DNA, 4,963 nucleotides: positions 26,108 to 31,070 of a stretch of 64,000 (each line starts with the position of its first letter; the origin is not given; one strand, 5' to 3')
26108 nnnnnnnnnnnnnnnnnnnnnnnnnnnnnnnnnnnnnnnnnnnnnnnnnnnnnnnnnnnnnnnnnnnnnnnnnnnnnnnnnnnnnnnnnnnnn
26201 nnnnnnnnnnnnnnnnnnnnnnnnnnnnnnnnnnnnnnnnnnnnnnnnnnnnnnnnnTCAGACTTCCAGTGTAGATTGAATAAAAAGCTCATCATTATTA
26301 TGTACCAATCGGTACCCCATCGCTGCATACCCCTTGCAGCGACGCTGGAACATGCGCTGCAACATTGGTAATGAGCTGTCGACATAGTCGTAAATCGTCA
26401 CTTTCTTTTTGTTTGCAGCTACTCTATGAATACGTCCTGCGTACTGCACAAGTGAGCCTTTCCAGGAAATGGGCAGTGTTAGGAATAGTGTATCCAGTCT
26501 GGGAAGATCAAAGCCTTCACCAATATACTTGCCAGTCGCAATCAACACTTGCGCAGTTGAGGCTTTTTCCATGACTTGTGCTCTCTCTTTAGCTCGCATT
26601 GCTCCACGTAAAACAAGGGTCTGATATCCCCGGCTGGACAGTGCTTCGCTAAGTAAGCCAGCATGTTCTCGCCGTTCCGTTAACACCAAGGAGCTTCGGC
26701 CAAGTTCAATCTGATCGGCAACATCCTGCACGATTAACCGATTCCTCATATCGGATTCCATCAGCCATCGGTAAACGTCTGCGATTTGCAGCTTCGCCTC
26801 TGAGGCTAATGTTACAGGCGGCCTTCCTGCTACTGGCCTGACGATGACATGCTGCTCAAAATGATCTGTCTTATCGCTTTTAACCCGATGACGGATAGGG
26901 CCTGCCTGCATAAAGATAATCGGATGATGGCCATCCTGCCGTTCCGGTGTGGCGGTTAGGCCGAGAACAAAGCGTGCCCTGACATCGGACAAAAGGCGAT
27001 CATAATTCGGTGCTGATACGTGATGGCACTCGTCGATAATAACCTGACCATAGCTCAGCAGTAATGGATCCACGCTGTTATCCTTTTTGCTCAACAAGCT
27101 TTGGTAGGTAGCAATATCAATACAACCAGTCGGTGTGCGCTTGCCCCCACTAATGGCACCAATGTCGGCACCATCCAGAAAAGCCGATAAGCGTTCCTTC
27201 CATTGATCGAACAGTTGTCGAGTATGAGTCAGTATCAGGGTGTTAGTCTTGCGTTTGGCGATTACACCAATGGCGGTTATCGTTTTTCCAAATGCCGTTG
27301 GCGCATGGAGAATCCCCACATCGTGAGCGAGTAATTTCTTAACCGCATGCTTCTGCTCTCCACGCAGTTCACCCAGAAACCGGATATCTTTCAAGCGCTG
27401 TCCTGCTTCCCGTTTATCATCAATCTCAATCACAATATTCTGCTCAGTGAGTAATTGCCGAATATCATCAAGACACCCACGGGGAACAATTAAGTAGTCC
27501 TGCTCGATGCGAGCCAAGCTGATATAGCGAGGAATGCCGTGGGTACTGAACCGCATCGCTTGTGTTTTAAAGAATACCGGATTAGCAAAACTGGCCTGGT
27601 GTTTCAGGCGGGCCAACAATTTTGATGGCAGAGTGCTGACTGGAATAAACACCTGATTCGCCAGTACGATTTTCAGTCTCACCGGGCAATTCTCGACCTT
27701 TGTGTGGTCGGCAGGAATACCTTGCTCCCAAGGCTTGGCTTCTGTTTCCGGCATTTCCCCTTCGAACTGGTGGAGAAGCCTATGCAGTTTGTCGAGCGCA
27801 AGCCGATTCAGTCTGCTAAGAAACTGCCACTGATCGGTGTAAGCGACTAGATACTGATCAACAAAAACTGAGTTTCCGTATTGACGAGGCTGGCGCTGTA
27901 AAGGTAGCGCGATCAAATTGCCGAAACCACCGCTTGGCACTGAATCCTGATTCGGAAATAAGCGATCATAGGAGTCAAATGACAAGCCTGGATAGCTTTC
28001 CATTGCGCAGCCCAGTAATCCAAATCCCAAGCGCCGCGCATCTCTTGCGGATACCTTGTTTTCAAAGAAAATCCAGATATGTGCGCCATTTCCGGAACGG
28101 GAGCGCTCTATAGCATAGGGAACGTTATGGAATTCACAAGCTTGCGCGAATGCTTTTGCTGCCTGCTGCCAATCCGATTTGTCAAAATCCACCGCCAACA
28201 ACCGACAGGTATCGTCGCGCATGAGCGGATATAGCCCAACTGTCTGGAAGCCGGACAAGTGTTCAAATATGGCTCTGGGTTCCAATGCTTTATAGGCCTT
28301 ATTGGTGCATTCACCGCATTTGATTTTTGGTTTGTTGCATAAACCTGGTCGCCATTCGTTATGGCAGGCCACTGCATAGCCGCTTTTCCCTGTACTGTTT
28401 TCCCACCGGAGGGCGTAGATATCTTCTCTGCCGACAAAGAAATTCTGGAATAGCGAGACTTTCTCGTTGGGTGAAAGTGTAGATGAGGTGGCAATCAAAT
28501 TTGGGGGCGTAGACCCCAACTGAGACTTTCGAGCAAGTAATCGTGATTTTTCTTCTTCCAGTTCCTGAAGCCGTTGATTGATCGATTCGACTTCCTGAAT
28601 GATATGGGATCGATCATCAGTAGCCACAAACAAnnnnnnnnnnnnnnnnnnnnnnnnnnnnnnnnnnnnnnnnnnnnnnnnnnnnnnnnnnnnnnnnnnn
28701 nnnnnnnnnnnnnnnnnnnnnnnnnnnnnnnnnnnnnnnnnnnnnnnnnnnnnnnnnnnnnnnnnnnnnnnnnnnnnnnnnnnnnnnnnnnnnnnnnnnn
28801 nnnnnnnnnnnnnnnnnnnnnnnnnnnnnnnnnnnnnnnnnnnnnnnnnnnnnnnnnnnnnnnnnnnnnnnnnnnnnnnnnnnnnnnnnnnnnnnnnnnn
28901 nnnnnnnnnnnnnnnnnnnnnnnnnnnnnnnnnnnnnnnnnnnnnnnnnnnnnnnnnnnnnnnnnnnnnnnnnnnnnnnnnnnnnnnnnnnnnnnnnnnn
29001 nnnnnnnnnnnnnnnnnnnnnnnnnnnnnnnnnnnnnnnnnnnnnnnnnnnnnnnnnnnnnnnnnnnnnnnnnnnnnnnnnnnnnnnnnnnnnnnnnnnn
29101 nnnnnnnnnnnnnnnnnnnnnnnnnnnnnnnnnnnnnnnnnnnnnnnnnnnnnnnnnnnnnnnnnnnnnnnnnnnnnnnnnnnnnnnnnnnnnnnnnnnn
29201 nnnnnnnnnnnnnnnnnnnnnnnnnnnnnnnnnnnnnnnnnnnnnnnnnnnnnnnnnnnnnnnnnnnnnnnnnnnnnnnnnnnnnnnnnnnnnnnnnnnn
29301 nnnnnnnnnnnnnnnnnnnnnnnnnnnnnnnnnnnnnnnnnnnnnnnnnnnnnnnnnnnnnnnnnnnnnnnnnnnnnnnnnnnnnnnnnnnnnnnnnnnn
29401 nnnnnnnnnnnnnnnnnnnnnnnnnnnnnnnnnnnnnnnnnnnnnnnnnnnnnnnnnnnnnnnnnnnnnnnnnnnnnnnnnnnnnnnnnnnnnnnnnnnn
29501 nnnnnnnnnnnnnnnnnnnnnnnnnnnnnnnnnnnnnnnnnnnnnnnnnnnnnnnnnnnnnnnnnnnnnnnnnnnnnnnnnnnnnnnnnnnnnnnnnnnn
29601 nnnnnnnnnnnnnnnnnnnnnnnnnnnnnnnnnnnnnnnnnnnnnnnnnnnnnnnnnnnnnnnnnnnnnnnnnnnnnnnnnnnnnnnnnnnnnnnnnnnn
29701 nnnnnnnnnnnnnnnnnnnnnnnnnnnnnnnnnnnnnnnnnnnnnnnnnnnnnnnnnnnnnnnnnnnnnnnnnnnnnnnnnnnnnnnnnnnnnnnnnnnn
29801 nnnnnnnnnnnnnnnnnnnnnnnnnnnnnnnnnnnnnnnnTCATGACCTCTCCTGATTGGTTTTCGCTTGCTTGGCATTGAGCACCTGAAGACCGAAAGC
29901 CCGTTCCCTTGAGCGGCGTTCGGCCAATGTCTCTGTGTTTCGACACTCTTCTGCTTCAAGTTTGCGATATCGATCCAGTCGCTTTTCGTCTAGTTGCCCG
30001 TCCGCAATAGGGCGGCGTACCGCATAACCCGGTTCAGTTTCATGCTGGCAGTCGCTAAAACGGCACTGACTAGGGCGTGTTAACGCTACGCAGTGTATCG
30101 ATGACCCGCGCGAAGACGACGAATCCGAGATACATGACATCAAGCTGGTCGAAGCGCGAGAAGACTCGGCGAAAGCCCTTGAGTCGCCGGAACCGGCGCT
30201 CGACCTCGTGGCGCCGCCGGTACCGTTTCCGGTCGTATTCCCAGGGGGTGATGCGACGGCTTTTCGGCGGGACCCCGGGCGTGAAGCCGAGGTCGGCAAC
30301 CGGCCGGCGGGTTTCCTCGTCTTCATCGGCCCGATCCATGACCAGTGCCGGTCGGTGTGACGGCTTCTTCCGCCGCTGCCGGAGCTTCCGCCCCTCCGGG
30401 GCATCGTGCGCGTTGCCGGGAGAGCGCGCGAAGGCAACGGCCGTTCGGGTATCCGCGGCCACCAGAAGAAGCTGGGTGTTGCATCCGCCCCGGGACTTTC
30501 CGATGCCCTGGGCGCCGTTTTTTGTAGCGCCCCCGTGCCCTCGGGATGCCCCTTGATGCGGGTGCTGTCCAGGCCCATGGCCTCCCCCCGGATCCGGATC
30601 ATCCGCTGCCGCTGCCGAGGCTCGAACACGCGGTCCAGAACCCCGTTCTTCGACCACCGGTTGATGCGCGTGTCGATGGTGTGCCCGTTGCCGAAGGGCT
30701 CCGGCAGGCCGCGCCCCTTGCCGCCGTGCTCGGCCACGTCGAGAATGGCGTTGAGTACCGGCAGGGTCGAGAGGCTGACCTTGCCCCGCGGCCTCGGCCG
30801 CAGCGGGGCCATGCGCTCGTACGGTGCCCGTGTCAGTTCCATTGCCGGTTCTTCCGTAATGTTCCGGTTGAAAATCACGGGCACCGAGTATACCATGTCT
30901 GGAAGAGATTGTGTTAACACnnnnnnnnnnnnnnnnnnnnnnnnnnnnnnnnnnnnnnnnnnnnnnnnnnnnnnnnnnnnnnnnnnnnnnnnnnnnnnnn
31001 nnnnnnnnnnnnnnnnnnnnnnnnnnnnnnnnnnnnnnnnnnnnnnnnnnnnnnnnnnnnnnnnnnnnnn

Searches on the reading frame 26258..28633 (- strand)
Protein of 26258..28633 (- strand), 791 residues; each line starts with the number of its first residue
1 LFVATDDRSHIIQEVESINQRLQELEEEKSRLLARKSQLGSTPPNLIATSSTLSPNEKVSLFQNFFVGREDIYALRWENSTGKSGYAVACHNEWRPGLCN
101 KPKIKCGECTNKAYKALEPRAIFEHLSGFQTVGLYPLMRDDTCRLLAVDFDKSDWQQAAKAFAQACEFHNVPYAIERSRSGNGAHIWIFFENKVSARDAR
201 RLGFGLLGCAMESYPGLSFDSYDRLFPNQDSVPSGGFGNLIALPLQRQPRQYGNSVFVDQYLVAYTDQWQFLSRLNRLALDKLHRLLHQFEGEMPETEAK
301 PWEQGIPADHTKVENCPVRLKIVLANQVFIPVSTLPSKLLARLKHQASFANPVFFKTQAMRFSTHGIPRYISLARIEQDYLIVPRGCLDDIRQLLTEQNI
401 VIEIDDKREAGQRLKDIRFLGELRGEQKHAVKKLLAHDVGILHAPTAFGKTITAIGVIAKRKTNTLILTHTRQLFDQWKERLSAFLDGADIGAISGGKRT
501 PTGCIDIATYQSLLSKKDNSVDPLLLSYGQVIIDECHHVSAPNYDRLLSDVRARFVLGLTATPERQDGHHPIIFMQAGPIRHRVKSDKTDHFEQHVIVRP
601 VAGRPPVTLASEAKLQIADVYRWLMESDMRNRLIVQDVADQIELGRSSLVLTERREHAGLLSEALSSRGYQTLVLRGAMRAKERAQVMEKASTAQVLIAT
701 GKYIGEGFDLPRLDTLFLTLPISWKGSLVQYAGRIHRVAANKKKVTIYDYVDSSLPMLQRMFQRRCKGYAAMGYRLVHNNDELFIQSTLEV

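Call 72: search_protein_families(library=pfam, proteins=[window:26258-28633:-], max_evalue=0.001)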
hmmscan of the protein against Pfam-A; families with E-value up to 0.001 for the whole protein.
window:26258-28633:- (791 aa): 4 families
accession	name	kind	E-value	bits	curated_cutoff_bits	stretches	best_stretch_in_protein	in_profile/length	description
PF22548.2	AEP-TOTE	-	6.5e-95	317.5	27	1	57-284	1-228/230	TOTE conflict system, Archaeo-Eukaryotic Primase domain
PF04851.21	ResIII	-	7.9e-25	88.1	22.5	1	422-565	3-164/164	Type III restriction enzyme, res subunit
PF00270.35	DEAD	-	4.3e-12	46.5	26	1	427-565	4-162/167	DEAD/DEAH box helicase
PF00271.37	Helicase_C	-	1.1e-09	39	23.5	1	643-738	13-109/110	Helicase conserved C-terminal domain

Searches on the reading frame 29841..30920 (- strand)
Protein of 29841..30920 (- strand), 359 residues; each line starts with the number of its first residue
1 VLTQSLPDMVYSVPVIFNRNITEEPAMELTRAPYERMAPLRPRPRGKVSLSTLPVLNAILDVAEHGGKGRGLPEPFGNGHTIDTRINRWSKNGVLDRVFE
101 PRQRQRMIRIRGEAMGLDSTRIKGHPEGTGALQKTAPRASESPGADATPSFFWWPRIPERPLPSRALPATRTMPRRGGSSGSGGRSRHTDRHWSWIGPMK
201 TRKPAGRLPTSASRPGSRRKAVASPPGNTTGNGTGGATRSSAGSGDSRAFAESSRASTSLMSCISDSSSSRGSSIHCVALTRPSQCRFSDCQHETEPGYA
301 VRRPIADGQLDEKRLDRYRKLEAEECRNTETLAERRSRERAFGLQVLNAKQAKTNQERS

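Call 72: search_protein_families(library=pfam, proteins=[window:29841-30920:-], max_evalue=0.001)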
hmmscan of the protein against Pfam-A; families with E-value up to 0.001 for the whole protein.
window:29841-30920:- (359 aa): 1 family
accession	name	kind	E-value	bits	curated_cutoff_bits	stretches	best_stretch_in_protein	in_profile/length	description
PF13340.11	DUF4096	-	1.8e-10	41.3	34.3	1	29-99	1-76/76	Putative transposase of IS4/5 family (DUF4096)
